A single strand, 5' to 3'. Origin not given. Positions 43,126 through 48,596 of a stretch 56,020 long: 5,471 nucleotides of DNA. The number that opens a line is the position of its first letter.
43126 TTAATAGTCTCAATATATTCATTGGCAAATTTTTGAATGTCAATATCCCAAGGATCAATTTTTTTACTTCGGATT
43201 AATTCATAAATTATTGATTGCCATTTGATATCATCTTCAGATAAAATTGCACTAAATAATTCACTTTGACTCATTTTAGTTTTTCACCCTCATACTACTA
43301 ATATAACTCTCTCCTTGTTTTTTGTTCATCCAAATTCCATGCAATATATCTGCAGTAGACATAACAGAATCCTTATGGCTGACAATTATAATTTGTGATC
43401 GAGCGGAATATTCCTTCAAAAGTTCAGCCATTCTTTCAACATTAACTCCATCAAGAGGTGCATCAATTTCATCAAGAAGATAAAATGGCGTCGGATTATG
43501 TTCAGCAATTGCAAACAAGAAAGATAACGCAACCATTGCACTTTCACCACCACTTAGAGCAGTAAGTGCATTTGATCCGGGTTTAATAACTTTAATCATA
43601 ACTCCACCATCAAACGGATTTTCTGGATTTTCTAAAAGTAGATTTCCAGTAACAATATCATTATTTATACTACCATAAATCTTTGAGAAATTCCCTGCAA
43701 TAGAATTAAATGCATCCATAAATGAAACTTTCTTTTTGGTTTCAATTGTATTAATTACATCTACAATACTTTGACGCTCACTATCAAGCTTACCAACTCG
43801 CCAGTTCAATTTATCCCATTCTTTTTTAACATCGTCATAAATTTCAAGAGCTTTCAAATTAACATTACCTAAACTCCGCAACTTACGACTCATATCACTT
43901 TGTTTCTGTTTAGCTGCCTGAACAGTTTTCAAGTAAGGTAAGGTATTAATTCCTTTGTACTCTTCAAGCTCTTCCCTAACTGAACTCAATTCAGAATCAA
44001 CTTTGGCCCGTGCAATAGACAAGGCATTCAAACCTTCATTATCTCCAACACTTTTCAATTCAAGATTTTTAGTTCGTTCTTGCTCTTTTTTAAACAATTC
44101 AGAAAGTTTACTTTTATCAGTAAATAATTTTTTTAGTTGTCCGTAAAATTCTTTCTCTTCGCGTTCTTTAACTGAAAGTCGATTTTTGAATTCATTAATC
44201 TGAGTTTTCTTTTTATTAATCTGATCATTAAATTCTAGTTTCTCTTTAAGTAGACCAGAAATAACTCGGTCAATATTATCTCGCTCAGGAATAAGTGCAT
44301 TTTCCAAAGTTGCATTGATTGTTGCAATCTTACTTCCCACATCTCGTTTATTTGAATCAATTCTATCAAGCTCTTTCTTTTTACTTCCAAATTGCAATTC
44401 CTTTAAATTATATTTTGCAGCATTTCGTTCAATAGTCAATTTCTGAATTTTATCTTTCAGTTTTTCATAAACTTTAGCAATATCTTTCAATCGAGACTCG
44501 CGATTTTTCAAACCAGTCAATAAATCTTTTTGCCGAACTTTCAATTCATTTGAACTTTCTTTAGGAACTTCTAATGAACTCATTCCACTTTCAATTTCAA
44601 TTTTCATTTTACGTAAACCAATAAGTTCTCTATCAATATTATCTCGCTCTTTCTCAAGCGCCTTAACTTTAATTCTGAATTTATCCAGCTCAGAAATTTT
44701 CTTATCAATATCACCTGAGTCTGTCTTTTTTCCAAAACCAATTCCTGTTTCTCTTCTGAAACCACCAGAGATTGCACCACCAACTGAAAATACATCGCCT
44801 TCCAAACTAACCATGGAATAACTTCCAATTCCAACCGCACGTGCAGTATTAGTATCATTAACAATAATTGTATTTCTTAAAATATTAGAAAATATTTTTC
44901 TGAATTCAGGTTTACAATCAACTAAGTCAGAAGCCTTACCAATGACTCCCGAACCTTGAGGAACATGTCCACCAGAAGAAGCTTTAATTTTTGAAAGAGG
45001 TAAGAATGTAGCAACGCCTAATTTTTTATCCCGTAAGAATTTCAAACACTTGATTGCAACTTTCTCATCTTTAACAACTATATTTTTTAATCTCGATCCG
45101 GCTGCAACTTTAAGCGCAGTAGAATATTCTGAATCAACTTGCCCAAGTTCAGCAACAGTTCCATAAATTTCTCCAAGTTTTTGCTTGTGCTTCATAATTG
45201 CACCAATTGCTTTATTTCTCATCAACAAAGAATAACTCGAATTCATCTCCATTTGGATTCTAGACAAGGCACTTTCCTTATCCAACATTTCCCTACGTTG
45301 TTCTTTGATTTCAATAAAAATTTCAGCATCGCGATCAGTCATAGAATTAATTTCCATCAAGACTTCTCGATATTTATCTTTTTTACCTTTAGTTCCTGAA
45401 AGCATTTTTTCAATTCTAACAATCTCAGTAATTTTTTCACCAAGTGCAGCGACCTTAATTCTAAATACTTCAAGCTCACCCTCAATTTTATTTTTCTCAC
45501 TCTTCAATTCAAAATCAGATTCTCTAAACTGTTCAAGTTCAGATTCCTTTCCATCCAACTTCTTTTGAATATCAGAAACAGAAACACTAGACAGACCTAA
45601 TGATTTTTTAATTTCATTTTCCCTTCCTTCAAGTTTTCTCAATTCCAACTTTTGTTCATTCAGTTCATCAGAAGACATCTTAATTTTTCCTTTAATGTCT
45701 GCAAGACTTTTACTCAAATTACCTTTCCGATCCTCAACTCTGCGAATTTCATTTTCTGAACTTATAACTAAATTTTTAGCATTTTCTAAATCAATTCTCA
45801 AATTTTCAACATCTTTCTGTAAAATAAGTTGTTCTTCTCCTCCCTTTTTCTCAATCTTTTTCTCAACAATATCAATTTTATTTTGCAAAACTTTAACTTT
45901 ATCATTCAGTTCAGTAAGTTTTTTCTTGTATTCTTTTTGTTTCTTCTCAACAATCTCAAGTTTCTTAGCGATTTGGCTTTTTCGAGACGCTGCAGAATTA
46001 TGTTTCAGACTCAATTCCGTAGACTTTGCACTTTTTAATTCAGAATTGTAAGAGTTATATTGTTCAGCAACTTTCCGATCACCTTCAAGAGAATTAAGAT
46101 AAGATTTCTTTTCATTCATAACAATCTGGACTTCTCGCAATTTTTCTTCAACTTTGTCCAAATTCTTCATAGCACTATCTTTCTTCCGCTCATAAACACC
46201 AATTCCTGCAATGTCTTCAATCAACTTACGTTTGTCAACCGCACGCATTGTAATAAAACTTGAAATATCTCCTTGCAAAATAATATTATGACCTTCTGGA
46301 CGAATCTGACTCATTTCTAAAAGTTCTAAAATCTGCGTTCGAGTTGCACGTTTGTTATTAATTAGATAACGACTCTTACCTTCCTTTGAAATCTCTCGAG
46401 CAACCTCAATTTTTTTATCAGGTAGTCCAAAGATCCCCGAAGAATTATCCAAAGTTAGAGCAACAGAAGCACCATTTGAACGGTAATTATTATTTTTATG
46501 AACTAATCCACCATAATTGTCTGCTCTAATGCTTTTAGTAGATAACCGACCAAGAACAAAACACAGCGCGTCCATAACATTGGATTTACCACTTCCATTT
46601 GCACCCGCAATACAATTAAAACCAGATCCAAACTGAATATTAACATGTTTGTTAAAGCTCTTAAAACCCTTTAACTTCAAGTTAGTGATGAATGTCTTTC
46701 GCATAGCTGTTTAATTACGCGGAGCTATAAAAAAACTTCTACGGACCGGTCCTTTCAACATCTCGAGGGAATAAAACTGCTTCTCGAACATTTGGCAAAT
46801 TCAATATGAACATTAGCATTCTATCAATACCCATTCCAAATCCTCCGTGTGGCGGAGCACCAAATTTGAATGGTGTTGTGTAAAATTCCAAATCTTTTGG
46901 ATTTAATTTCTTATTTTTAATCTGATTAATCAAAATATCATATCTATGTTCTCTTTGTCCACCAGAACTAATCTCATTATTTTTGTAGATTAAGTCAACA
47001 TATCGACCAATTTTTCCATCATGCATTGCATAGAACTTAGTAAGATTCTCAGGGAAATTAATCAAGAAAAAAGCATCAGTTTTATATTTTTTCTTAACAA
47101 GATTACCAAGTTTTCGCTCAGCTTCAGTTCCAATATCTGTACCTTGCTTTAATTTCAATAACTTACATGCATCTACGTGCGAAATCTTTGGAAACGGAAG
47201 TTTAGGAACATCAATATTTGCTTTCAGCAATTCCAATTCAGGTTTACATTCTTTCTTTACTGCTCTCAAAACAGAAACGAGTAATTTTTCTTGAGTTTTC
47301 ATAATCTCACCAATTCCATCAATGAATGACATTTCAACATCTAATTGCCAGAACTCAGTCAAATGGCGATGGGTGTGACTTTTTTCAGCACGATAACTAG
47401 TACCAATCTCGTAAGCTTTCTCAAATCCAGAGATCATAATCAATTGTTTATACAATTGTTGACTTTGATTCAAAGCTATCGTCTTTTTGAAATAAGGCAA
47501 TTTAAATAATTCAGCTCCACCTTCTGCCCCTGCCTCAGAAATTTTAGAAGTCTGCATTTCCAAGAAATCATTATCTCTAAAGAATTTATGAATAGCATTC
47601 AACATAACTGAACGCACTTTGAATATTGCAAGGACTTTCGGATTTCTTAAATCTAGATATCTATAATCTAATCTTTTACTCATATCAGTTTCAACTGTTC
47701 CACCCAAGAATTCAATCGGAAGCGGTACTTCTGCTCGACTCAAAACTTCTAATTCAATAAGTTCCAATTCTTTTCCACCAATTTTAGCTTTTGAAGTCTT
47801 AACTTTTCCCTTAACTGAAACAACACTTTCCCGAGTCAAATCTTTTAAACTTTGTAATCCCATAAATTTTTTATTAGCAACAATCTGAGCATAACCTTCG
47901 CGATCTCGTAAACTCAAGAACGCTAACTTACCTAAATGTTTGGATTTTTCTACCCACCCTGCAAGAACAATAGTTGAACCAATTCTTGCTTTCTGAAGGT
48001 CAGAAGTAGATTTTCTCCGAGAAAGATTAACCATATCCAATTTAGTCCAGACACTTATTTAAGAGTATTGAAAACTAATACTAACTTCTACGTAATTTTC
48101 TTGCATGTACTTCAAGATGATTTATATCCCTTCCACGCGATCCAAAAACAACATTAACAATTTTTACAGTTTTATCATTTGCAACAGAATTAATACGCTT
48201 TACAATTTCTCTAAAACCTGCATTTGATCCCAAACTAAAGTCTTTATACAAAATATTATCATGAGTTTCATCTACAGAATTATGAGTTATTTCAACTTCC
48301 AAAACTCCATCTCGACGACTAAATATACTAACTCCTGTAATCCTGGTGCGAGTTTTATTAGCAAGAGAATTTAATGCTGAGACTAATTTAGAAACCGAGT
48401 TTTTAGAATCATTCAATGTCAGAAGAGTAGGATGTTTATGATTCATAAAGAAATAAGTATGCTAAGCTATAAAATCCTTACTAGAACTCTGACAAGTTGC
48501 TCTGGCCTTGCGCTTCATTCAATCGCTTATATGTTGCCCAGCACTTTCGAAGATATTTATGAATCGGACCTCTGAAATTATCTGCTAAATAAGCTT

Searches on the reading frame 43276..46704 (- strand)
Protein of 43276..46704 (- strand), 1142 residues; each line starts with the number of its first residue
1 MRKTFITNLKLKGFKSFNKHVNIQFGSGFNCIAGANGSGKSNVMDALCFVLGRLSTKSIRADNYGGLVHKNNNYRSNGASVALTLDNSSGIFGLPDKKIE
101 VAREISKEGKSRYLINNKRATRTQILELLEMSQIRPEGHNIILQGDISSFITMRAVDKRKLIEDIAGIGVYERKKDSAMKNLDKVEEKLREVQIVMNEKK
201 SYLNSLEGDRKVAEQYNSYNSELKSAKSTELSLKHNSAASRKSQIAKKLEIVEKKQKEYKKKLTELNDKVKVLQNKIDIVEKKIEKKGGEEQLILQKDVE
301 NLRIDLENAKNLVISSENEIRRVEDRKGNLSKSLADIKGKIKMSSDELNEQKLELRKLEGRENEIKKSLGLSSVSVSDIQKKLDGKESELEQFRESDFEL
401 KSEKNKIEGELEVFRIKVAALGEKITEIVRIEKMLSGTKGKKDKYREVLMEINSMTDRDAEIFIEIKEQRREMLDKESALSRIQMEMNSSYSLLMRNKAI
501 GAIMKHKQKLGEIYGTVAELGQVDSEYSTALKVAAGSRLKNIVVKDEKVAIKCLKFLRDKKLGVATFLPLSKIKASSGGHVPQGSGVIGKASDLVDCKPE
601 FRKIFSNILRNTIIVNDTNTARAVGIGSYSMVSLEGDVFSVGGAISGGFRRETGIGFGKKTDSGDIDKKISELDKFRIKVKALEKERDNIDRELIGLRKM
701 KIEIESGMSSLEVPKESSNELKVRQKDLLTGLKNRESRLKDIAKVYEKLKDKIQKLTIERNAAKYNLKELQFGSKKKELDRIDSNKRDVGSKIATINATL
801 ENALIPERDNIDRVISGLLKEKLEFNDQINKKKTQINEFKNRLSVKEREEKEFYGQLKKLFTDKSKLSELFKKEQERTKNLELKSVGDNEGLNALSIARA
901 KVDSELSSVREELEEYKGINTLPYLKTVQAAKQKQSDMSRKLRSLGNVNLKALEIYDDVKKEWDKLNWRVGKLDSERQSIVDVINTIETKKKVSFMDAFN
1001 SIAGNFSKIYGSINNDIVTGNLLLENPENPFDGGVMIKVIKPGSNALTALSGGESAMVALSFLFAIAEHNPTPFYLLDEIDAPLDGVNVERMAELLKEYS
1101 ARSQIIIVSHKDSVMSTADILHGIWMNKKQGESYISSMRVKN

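Call 7: search_protein_families(library=pfam, proteins=[window:43276-46704:-], max_evalue=0.01)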
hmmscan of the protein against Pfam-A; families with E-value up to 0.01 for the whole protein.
window:43276-46704:- (1142 aa): 6 families
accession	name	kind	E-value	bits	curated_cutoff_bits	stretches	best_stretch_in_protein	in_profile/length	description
PF02463.25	SMC_N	-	1e-61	208.6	40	1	5-1129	1-216/220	RecF/RecN/SMC N terminal domain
PF06470.18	SMC_hinge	-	1.9e-31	109.3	22.5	1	513-624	4-115/116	SMC proteins Flexible Hinge Domain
PF13304.12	AAA_21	-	1.1e-11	45.9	27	2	29-148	1-106/304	AAA domain, putative AbiEii toxin, Type IV TA system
PF13555.12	AAA_29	-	5.4e-05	23.3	27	1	9-51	4-46/61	P-loop containing region of AAA domain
PF13476.12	AAA_23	-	7.2e-05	24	27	1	9-277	2-200/201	AAA domain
PF13175.12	AAA_15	-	0.00021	21.5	32.1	1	6-288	3-282/374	AAA ATPase domain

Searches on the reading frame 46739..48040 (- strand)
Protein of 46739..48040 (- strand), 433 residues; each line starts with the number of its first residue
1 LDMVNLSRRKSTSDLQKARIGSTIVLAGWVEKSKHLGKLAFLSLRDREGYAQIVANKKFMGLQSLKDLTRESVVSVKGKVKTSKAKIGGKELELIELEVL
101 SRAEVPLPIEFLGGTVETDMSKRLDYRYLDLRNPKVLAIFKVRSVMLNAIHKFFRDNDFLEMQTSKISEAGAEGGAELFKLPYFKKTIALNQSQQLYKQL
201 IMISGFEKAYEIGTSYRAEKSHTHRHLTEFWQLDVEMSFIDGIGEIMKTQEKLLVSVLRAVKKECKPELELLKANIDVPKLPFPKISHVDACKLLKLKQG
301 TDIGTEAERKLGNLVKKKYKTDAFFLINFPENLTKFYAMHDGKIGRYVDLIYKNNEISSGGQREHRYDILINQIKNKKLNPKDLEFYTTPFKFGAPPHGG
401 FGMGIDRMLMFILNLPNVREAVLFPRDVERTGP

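Call 7: search_protein_families(library=pfam, proteins=[window:46739-48040:-], max_evalue=0.01)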
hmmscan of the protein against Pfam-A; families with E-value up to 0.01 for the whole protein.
window:46739-48040:- (433 aa): 3 families
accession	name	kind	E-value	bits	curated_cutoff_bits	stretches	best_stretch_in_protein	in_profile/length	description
PF00152.25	tRNA-synt_2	-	2.8e-83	280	25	1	120-427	2-307/308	tRNA synthetases class II (D, K and N)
PF01336.31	tRNA_anti-codon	-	1.2e-11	44.8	27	1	25-95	2-68/75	OB-fold nucleic acid binding domain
PF01409.25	tRNA-synt_2d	-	0.0029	17.6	19.8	0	400-421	214-235/246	tRNA synthetases class II core domain (F)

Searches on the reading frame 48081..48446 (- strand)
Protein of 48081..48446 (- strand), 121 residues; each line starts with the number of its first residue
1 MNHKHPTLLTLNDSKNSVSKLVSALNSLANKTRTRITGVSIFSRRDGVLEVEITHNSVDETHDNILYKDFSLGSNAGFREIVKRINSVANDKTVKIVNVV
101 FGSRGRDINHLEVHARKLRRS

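Call 7: search_protein_families(library=pfam, proteins=[window:48081-48446:-], max_evalue=0.01)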
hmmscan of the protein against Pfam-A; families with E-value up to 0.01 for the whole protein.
window:48081-48446:- (121 aa): 1 family
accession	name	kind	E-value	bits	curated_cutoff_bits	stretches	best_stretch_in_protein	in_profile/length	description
PF17323.7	ToxS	-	0.0077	16.5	25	1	22-110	42-125/147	Trans-membrane regulatory protein ToxS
